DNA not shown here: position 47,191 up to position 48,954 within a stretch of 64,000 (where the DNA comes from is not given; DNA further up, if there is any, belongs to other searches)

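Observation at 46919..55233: Kinase-less operon: CheY-like receiver, KaiC-like ATPase and two c-di-GMP enzymes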

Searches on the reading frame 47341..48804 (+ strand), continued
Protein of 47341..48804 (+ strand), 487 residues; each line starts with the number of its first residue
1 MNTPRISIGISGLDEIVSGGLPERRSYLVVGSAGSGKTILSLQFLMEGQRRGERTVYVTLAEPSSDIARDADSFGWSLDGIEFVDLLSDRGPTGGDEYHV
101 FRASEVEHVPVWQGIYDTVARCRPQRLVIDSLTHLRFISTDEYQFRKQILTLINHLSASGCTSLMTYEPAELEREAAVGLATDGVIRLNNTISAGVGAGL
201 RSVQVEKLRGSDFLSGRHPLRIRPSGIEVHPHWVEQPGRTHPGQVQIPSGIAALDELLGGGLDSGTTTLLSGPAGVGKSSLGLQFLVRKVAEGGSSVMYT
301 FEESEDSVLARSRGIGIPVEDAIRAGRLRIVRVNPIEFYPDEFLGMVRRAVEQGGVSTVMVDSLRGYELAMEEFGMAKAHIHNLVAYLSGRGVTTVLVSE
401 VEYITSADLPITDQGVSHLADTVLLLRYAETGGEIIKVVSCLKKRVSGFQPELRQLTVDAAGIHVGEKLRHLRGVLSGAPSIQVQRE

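Call 13: find_homologous_proteins(query=window:47341-48804:+, max_evalue=1e-20)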
Query window:47341-48804:+ (487 aa): 1338 proteins with E <= 1e-20 among 8000 candidates; the best 120 are listed.
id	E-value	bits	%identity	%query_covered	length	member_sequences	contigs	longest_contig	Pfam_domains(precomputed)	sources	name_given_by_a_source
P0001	0.0e+0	1068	100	100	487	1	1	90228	PF06745.20,PF03796.22,PF05729.19,PF23442.2,PF13401.13,PF00154.28,PF25199.2,PF13481.13,PF13191.13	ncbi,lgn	ncbi:MAG: ATPase domain-containing protein [Burkholderiales bacterium]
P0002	1.1e-279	946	89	100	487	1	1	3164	PF06745.20,PF23442.2,PF13401.13,PF00154.28,PF13481.13,PF13191.13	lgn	-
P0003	1.7e-193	662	60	99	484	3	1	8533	PF06745.20,PF23442.2,PF13401.13,PF13481.13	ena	-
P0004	5.9e-191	654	62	98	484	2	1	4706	PF06745.20,PF03796.22,PF23442.2,PF13401.13,PF13481.13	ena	-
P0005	1.7e-190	652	59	99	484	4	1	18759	PF06745.20,PF03796.22,PF05625.18,PF23442.2,PF13401.13,PF00154.28,PF13481.13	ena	-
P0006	6.5e-190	650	61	98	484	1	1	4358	PF06745.20,PF13479.13,PF03796.22,PF05729.19,PF23442.2,PF13401.13,PF13481.13,PF13191.13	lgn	-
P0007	9.7e-190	650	61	98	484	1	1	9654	PF06745.20,PF03796.22,PF05625.18,PF23442.2,PF13401.13,PF00154.28,PF13481.13,PF13191.13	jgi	jgi:circadian clock protein KaiC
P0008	3.9e-189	648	60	99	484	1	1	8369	PF06745.20,PF01695.24,PF05625.18,PF23442.2,PF13481.13,PF13191.13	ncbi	ncbi:MAG: ATPase domain-containing protein [Betaproteobacteria bacterium]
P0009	6.8e-189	647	61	98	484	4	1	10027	PF06745.20,PF03796.22,PF23442.2,PF13401.13,PF13481.13,PF13191.13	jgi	jgi:circadian clock protein KaiC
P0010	4.9e-188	644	61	98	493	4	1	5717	PF06745.20,PF03796.22,PF23442.2,PF13401.13,PF00154.28,PF25199.2,PF13481.13,PF13191.13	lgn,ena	-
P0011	8.0e-186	637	59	98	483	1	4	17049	PF06745.20,PF03796.22,PF05625.18,PF23442.2,PF00154.28,PF13481.13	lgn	-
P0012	2.0e-185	635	60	98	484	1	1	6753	PF06745.20,PF01695.24,PF13479.13,PF03796.22,PF05625.18,PF23442.2,PF13401.13,PF00154.28,PF25199.2,PF13481.13,PF13191.13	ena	-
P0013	5.0e-185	634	61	98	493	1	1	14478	PF06745.20,PF03796.22,PF13604.13,PF23442.2,PF13401.13,PF09848.16,PF00154.28,PF25199.2,PF13481.13,PF13191.13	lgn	-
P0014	5.7e-185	634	61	99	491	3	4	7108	PF06745.20,PF13479.13,PF03796.22,PF13604.13,PF23442.2,PF08423.18,PF13401.13,PF25199.2,PF13481.13,PF20720.4,PF13191.13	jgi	jgi:circadian clock protein KaiC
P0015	1.7e-180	619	57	99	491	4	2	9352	PF06745.20,PF05625.18,PF23442.2,PF13401.13,PF00154.28,PF13481.13,PF13191.13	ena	-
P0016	1.8e-180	619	57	98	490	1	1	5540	PF13173.13,PF06745.20,PF13479.13,PF03796.22,PF23442.2,PF13401.13,PF13481.13,PF20720.4,PF13191.13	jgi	jgi:circadian clock protein KaiC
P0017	5.6e-180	617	58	98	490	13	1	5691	PF06745.20,PF03796.22,PF23442.2,PF13401.13,PF13481.13,PF20720.4,PF13191.13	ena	-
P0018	9.3e-180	617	57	98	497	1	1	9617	PF13173.13,PF06745.20,PF03796.22,PF05625.18,PF23442.2,PF13401.13,PF00154.28,PF13481.13,PF13191.13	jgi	jgi:circadian clock protein KaiC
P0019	3.7e-179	615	58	98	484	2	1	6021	PF13173.13,PF06745.20,PF13479.13,PF03796.22,PF23442.2,PF13401.13,PF13481.13,PF20720.4,PF13191.13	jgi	jgi:circadian clock protein KaiC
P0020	1.5e-178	613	59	99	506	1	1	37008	PF13173.13,PF06745.20,PF03796.22,PF14417.13,PF13604.13,PF23442.2,PF13401.13,PF13191.13,PF13479.13,PF01656.30,PF12775.14,PF25199.2,PF13481.13,PF20720.4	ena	-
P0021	1.7e-178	612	57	99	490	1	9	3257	PF06745.20,PF03796.22,PF23442.2,PF13401.13,PF13481.13,PF13191.13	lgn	-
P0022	2.4e-178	612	58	97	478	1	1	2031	PF06745.20,PF13479.13,PF03796.22,PF23442.2,PF13401.13,PF13481.13,PF20720.4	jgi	jgi:circadian clock protein KaiC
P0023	2.4e-178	612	58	99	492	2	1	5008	PF13173.13,PF06745.20,PF13479.13,PF03796.22,PF05625.18,PF23442.2,PF13401.13,PF13481.13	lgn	-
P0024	4.3e-178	611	56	98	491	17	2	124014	PF13173.13,PF06745.20,PF03796.22,PF23442.2,PF13401.13,PF13481.13,PF13191.13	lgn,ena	-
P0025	1.1e-177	610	58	99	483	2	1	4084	PF06745.20,PF03796.22,PF23442.2,PF13401.13,PF09848.16,PF13481.13,PF20720.4,PF13191.13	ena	-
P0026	1.3e-177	610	58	98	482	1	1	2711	PF06745.20,PF13479.13,PF03796.22,PF23442.2,PF13401.13,PF13481.13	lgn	-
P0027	1.6e-177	609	58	98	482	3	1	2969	PF06745.20,PF13479.13,PF03796.22,PF23442.2,PF13401.13,PF13481.13,PF20720.4,PF13191.13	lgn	-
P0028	4.0e-177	608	57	99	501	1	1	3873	PF06745.20,PF13479.13,PF03796.22,PF23442.2,PF13401.13,PF13481.13,PF13191.13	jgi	jgi:circadian clock protein KaiC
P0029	5.3e-177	608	58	99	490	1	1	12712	PF06745.20,PF01695.24,PF13479.13,PF03796.22,PF23442.2,PF13401.13,PF13481.13,PF20720.4,PF13191.13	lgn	-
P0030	5.7e-177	607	58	98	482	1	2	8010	PF06745.20,PF03796.22,PF23442.2,PF13401.13,PF13481.13,PF20720.4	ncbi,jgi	jgi:circadian clock protein KaiC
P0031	6.2e-177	607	58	98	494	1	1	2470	PF06745.20,PF01695.24,PF03796.22,PF05625.18,PF23442.2,PF13401.13,PF00154.28,PF13481.13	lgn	-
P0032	7.7e-177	607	60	98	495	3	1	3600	PF06745.20,PF23442.2,PF13401.13,PF00154.28,PF13481.13,PF20720.4,PF13191.13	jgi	jgi:circadian clock protein KaiC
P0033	9.3e-177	607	58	99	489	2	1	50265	PF06745.20,PF01695.24,PF03796.22,PF23442.2,PF13401.13,PF00154.28,PF13481.13,PF13191.13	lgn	-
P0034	1.1e-176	606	60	98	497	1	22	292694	PF06745.20,PF03796.22,PF23442.2,PF13401.13,PF13481.13,PF20720.4,PF13191.13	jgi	jgi:circadian clock protein KaiC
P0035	2.0e-176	606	57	98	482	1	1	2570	PF06745.20,PF13479.13,PF03796.22,PF23442.2,PF13401.13,PF13481.13,PF20720.4,PF13191.13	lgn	-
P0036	3.0e-176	605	57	98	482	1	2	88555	PF06745.20,PF03796.22,PF23442.2,PF13401.13,PF09848.16,PF13481.13,PF20720.4,PF13191.13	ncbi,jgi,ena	ncbi:MAG TPA: ATPase domain-containing protein [Pyrinomonadaceae bacterium]|jgi:circadian clock prot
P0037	3.2e-176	605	57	98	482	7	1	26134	PF06745.20,PF13479.13,PF03796.22,PF23442.2,PF13401.13,PF09848.16,PF13481.13,PF20720.4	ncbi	-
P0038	3.2e-176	605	57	99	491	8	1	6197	PF13173.13,PF06745.20,PF07088.17,PF23442.2,PF13401.13,PF13481.13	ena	-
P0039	4.3e-176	605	57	99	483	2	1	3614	PF06745.20,PF03796.22,PF23442.2,PF13401.13,PF13481.13,PF20720.4,PF13191.13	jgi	jgi:circadian clock protein KaiC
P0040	5.5e-176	604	57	98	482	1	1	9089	PF06745.20,PF13479.13,PF03796.22,PF23442.2,PF13401.13,PF13481.13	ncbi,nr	ncbi:MAG: AAA family ATPase [Acidobacteriota bacterium]|nr:AAA family ATPase [Acidobacteriota bacter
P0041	6.6e-176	604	59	98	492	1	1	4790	PF06745.20,PF03796.22,PF05625.18,PF23442.2,PF13401.13,PF13481.13,PF20720.4,PF13191.13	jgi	jgi:circadian clock protein KaiC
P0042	7.3e-176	604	55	99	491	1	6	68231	PF06745.20,PF23442.2,PF13401.13,PF13481.13,PF13191.13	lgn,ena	-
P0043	9.4e-176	603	56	98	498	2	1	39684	PF13173.13,PF06745.20,PF03796.22,PF05625.18,PF23442.2,PF13401.13,PF13481.13,PF13191.13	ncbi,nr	ncbi:MAG: kaiC [Paucimonas sp.]|nr:kaiC [Paucimonas sp.]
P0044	1.0e-175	603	58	98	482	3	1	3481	PF06745.20,PF13479.13,PF03796.22,PF23442.2,PF13401.13,PF13481.13,PF20720.4,PF13191.13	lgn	-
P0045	1.0e-175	603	57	98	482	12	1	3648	PF06745.20,PF03796.22,PF23442.2,PF13401.13,PF09848.16,PF13481.13,PF20720.4,PF13191.13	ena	-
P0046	1.0e-175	603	57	98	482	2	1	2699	PF06745.20,PF13479.13,PF03796.22,PF23442.2,PF13401.13,PF09848.16,PF13481.13,PF20720.4,PF13191.13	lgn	-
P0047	1.6e-175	603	58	99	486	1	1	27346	PF06745.20,PF01695.24,PF03796.22,PF23442.2,PF13401.13,PF13481.13,PF20720.4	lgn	-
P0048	1.7e-175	603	57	98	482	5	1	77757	PF06745.20,PF03796.22,PF23442.2,PF13401.13,PF13481.13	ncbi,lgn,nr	ncbi:MAG TPA: ATPase domain-containing protein [Pyrinomonadaceae bacterium]|nr:ATPase domain-contain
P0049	1.7e-175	603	58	99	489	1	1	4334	PF13173.13,PF06745.20,PF01695.24,PF13479.13,PF03796.22,PF23442.2,PF13401.13,PF13481.13,PF20720.4,PF13191.13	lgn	-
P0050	1.8e-175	603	55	99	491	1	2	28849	PF06745.20,PF03796.22,PF23442.2,PF13401.13,PF00154.28,PF13481.13,PF13191.13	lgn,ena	-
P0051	2.0e-175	602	56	99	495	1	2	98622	PF06745.20,PF03796.22,PF23442.2,PF13401.13,PF13481.13,PF13191.13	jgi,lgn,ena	-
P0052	2.1e-175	602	57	98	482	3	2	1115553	PF06745.20,PF13479.13,PF03796.22,PF23442.2,PF13401.13,PF09848.16,PF13481.13,PF20720.4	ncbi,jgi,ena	ncbi:MAG TPA: ATPase domain-containing protein [Pyrinomonadaceae bacterium]|jgi:circadian clock prot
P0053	3.0e-175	602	57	99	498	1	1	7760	PF13173.13,PF06745.20,PF01695.24,PF13479.13,PF03796.22,PF23442.2,PF13401.13,PF00154.28,PF13481.13,PF20720.4,PF13191.13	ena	-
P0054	3.4e-175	602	58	98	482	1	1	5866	PF06745.20,PF03796.22,PF23442.2,PF13401.13,PF13481.13,PF20720.4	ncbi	-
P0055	3.5e-175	602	58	98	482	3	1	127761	PF06745.20,PF13479.13,PF03796.22,PF13604.13,PF13245.13,PF05625.18,PF23442.2,PF13401.13,PF13481.13,PF20720.4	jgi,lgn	jgi:circadian clock protein KaiC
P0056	3.8e-175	601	57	99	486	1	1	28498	PF06745.20,PF01695.24,PF13479.13,PF03796.22,PF23442.2,PF13401.13,PF13481.13,PF20720.4,PF13191.13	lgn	-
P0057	3.9e-175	601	56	99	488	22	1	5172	PF06745.20,PF00270.36,PF03796.22,PF23442.2,PF08423.18,PF13401.13,PF00154.28,PF01637.25,PF13191.13,PF05625.18,PF25199.2,PF13481.13,PF20720.4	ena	-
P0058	6.5e-175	601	56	99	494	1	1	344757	PF06745.20,PF03796.22,PF23442.2,PF13401.13,PF13481.13,PF13191.13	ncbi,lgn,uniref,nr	ncbi:circadian clock protein KaiC [Actimicrobium sp. GrIS 1.19]|uniref:ATPase domain-containing prot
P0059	9.2e-175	600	57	99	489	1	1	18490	PF13173.13,PF06745.20,PF01695.24,PF13479.13,PF03796.22,PF23442.2,PF13401.13,PF00154.28,PF13481.13,PF20720.4,PF13191.13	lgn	-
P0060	1.1e-174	600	57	99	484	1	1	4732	PF06745.20,PF01695.24,PF03796.22,PF23442.2,PF13401.13,PF00154.28,PF13481.13,PF13191.13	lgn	-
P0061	1.2e-174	600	57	98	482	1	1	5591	PF06745.20,PF03796.22,PF23442.2,PF13401.13,PF09848.16,PF13481.13,PF20720.4,PF13191.13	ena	-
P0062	1.3e-174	600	57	99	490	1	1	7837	PF06745.20,PF01695.24,PF13479.13,PF03796.22,PF23442.2,PF13401.13,PF00154.28,PF13481.13,PF20720.4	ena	-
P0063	1.6e-174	599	58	99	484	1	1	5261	PF13173.13,PF06745.20,PF13479.13,PF03796.22,PF23442.2,PF13401.13,PF13481.13,PF13191.13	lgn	-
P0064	1.8e-174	599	56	99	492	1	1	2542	PF06745.20,PF03796.22,PF23442.2,PF08423.18,PF13555.13,PF13401.13,PF00154.28,PF13191.13,PF13479.13,PF12775.14,PF05729.19,PF13481.13,PF20720.4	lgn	-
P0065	2.1e-174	599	58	99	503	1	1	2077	PF06745.20,PF13479.13,PF03796.22,PF13401.13,PF13481.13,PF13191.13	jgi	jgi:circadian clock protein KaiC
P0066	2.3e-174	599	57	99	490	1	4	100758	PF06745.20,PF01695.24,PF03796.22,PF23442.2,PF13401.13,PF13481.13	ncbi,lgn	-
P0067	3.9e-174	598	57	98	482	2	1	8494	PF06745.20,PF13479.13,PF03796.22,PF23442.2,PF13401.13,PF09848.16,PF13481.13,PF20720.4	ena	-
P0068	4.0e-174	598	57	100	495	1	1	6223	PF06745.20,PF03796.22,PF23442.2,PF13401.13,PF13481.13,PF13191.13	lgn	-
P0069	4.2e-174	598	58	98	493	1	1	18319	PF06745.20,PF14417.13,PF23442.2,PF13401.13,PF13481.13,PF13191.13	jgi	jgi:circadian clock protein KaiC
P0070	8.3e-174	597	57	97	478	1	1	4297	PF06745.20,PF13479.13,PF03796.22,PF13401.13,PF13481.13,PF20720.4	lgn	-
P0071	1.2e-173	596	58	98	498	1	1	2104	PF06745.20,PF01695.24,PF03796.22,PF23442.2,PF13401.13,PF00154.28,PF13481.13,PF20720.4,PF13191.13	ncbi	-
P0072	1.9e-173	596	56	98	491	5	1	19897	PF06745.20,PF23442.2,PF13481.13,PF13191.13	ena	-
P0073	2.4e-173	596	57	99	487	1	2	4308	PF13173.13,PF06745.20,PF03796.22,PF23442.2,PF13401.13,PF13481.13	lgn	-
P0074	2.5e-173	595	57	98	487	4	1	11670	PF06745.20,PF01695.24,PF03796.22,PF23442.2,PF13401.13,PF13481.13,PF13191.13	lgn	-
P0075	2.7e-173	595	57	99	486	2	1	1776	PF06745.20,PF01695.24,PF13479.13,PF03796.22,PF23442.2,PF13401.13,PF13481.13,PF20720.4,PF13191.13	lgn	-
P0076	3.4e-173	595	55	98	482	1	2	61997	PF06745.20,PF23442.2,PF13401.13,PF00154.28,PF13481.13,PF13191.13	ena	-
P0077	3.5e-173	595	57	99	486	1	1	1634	PF06745.20,PF01695.24,PF13479.13,PF03796.22,PF23442.2,PF13401.13,PF13481.13,PF13191.13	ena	-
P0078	3.8e-173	595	57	99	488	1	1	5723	PF06745.20,PF01695.24,PF03796.22,PF23442.2,PF13401.13,PF00154.28,PF13481.13,PF20720.4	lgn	-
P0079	4.1e-173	595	56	98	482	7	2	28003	PF06745.20,PF23442.2,PF13401.13,PF13481.13,PF13191.13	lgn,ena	-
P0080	6.6e-173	594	56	99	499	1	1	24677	PF06745.20,PF13479.13,PF13401.13,PF13481.13,PF20720.4,PF13191.13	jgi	jgi:circadian clock protein KaiC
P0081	7.4e-173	594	57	99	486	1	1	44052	PF06745.20,PF01695.24,PF13479.13,PF03796.22,PF23442.2,PF13401.13,PF13481.13,PF20720.4,PF13191.13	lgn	-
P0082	1.2e-172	593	56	99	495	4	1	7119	PF06745.20,PF03796.22,PF23442.2,PF13401.13,PF00154.28,PF13191.13,PF01695.24,PF13479.13,PF12775.14,PF05729.19,PF13481.13,PF20720.4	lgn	-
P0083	1.2e-172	593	57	99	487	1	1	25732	PF06745.20,PF01695.24,PF13479.13,PF03796.22,PF23442.2,PF13401.13,PF00154.28,PF13481.13,PF20720.4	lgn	-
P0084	1.4e-172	593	56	99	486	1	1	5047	PF06745.20,PF01695.24,PF03796.22,PF23442.2,PF13401.13,PF13481.13,PF13191.13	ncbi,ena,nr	ncbi:MAG TPA: ATPase domain-containing protein [Anaerolineae bacterium]|nr:ATPase domain-containing 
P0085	2.1e-172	592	57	98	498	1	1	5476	PF06745.20,PF01695.24,PF13479.13,PF03796.22,PF14417.13,PF23442.2,PF13401.13,PF13481.13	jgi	jgi:circadian clock protein KaiC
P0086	2.1e-172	592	58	98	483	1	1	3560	PF06745.20,PF23442.2,PF13401.13,PF13481.13,PF20720.4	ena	-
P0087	3.1e-172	592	56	100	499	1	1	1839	PF13173.13,PF06745.20,PF13479.13,PF03796.22,PF05625.18,PF13401.13,PF00154.28,PF13481.13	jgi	jgi:circadian clock protein KaiC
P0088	3.4e-172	592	57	99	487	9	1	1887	PF06745.20,PF01695.24,PF13479.13,PF03796.22,PF23442.2,PF13401.13,PF00154.28,PF13481.13,PF20720.4,PF13191.13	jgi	jgi:circadian clock protein KaiC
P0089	4.7e-172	591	56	98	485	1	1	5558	PF10412.16,PF06745.20,PF13479.13,PF03796.22,PF23442.2,PF13401.13,PF00154.28,PF13481.13,PF20720.4,PF13191.13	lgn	-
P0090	4.8e-172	591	56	100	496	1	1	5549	PF13173.13,PF06745.20,PF03796.22,PF23442.2,PF13401.13,PF13481.13,PF20720.4,PF13191.13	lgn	-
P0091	5.1e-172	591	57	99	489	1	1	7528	PF06745.20,PF01695.24,PF13479.13,PF03796.22,PF23442.2,PF13401.13,PF13481.13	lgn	-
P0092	8.5e-172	590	57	99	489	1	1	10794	PF06745.20,PF07088.17,PF03796.22,PF13245.13,PF23442.2,PF13401.13,PF13481.13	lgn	-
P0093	1.1e-171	590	57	99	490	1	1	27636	PF06745.20,PF01695.24,PF13245.13,PF23442.2,PF13401.13,PF00154.28,PF13481.13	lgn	-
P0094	1.6e-171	590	57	99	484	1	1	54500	PF13173.13,PF06745.20,PF13479.13,PF23442.2,PF13401.13,PF13481.13,PF20720.4,PF13191.13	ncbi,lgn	ncbi:MAG: ATPase domain-containing protein [Anaerolineae bacterium]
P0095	1.9e-171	589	58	98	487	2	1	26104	PF13173.13,PF06745.20,PF13479.13,PF03796.22,PF23442.2,PF13401.13,PF25199.2,PF13481.13,PF13191.13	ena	-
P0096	1.9e-171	589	57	99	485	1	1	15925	PF06745.20,PF13479.13,PF03796.22,PF23442.2,PF13401.13,PF00154.28,PF13481.13,PF13191.13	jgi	jgi:circadian clock protein KaiC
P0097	3.4e-171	588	57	98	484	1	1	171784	PF06745.20,PF01695.24,PF03796.22,PF23442.2,PF13401.13,PF00154.28,PF13481.13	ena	-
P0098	4.8e-171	588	56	98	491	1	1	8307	PF13173.13,PF06745.20,PF23442.2,PF13401.13,PF13481.13,PF13191.13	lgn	-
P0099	4.9e-171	588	58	98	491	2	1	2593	PF13173.13,PF06745.20,PF03796.22,PF14417.13,PF23442.2,PF13401.13,PF00154.28,PF13481.13,PF20720.4,PF13191.13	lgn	-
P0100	5.9e-171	588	56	98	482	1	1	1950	PF06745.20,PF13479.13,PF03796.22,PF23442.2,PF13401.13,PF13481.13,PF20720.4,PF13191.13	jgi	-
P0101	7.6e-171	587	57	98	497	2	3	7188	PF13173.13,PF06745.20,PF03796.22,PF23442.2,PF08423.18,PF13401.13,PF00154.28,PF13191.13,PF12775.14,PF05625.18,PF25199.2,PF13481.13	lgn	-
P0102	9.2e-171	587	56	99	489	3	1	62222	PF13173.13,PF06745.20,PF13479.13,PF03796.22,PF23442.2,PF13401.13,PF00154.28,PF25199.2,PF13481.13,PF20720.4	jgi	-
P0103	9.6e-171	587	56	98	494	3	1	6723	PF06745.20,PF01695.24,PF03796.22,PF08423.18,PF13401.13,PF00154.28,PF13481.13,PF13191.13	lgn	-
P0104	1.7e-170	586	56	98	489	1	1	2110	PF13173.13,PF06745.20,PF13479.13,PF03796.22,PF05625.18,PF23442.2,PF13401.13,PF13481.13,PF20720.4,PF13191.13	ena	-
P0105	1.8e-170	586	55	98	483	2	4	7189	PF06745.20,PF03796.22,PF13245.13,PF23442.2,PF13401.13,PF25199.2,PF13481.13,PF20720.4,PF13191.13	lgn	-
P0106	2.9e-170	585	56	99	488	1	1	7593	PF06745.20,PF03796.22,PF23442.2,PF13401.13,PF25199.2,PF13481.13,PF13191.13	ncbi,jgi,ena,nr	ncbi:MAG TPA: ATPase domain-containing protein [Burkholderiaceae bacterium]|jgi:circadian clock prot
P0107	3.3e-170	585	54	100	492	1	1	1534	PF13173.13,PF06745.20,PF13479.13,PF03796.22,PF05625.18,PF23442.2,PF13401.13,PF13481.13,PF20720.4,PF13191.13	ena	-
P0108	4.0e-170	585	57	98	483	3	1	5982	PF06745.20,PF23442.2,PF13401.13,PF25199.2,PF13481.13,PF20720.4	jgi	jgi:circadian clock protein KaiC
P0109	7.1e-170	584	57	98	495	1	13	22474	PF06745.20,PF23442.2,PF13401.13,PF13481.13,PF13191.13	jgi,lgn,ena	-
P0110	1.0e-169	584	54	99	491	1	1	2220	PF06745.20,PF03796.22,PF23442.2,PF13401.13,PF13481.13,PF13191.13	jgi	jgi:circadian clock protein KaiC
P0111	1.1e-169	583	56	98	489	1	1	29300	PF13173.13,PF06745.20,PF13479.13,PF03796.22,PF05625.18,PF23442.2,PF13401.13,PF25199.2,PF13481.13,PF20720.4,PF13191.13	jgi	jgi:circadian clock protein KaiC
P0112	1.6e-169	583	58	98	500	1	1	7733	PF06745.20,PF12775.14,PF23442.2,PF13401.13,PF00154.28,PF13481.13,PF13191.13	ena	-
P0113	2.8e-169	582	54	99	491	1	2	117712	PF06745.20,PF03796.22,PF13401.13,PF13481.13,PF13191.13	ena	-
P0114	3.1e-169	582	55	99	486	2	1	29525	PF06745.20,PF03796.22,PF23442.2,PF13401.13,PF00154.28,PF01637.25,PF13191.13,PF13479.13,PF12775.14,PF05729.19,PF25199.2,PF13481.13,PF20720.4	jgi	jgi:circadian clock protein KaiC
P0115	4.8e-169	581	56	99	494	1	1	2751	PF06745.20,PF23442.2,PF13401.13,PF13481.13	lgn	-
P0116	5.9e-169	581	56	99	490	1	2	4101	PF13173.13,PF06745.20,PF23442.2,PF08423.18,PF13401.13,PF00154.28,PF25199.2,PF13481.13,PF20720.4,PF13191.13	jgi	jgi:circadian clock protein KaiC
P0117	5.9e-169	581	56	99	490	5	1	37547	PF06745.20,PF01695.24,PF13479.13,PF23442.2,PF13401.13,PF13481.13,PF20720.4,PF13191.13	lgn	-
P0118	6.3e-169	581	54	99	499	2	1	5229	PF06745.20,PF13479.13,PF03796.22,PF23442.2,PF08423.18,PF13401.13,PF13481.13,PF20720.4,PF13191.13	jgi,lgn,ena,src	-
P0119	7.4e-169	581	56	99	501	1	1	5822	PF06745.20,PF13401.13,PF00154.28,PF13481.13,PF20720.4,PF13191.13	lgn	-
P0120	8.1e-169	581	56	98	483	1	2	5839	PF06745.20,PF03796.22,PF23442.2,PF13401.13,PF13481.13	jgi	jgi:circadian clock protein KaiC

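Call 14: find_encoding_contigs(protein=P0001, flank=10000, max_places=3)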
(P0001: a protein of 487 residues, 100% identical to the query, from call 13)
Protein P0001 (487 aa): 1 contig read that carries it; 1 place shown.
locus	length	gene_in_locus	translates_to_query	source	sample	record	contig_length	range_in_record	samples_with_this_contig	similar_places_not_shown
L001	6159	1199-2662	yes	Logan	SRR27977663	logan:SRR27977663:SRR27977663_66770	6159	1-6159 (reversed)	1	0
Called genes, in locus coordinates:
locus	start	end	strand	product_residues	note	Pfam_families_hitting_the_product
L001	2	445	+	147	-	?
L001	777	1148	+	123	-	PF00072:Response_reg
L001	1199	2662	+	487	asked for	PF00154:RecA_N (faint), PF03796:DnaB_C (faint), PF06745:ATPase, PF13191:AAA_16 (faint), PF23442:DUF7125 (faint), PF25199:nSTAND_NTPase5 (faint), PF13481:AAA_25 (weak), PF06745:ATPase, +2 more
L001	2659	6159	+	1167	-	?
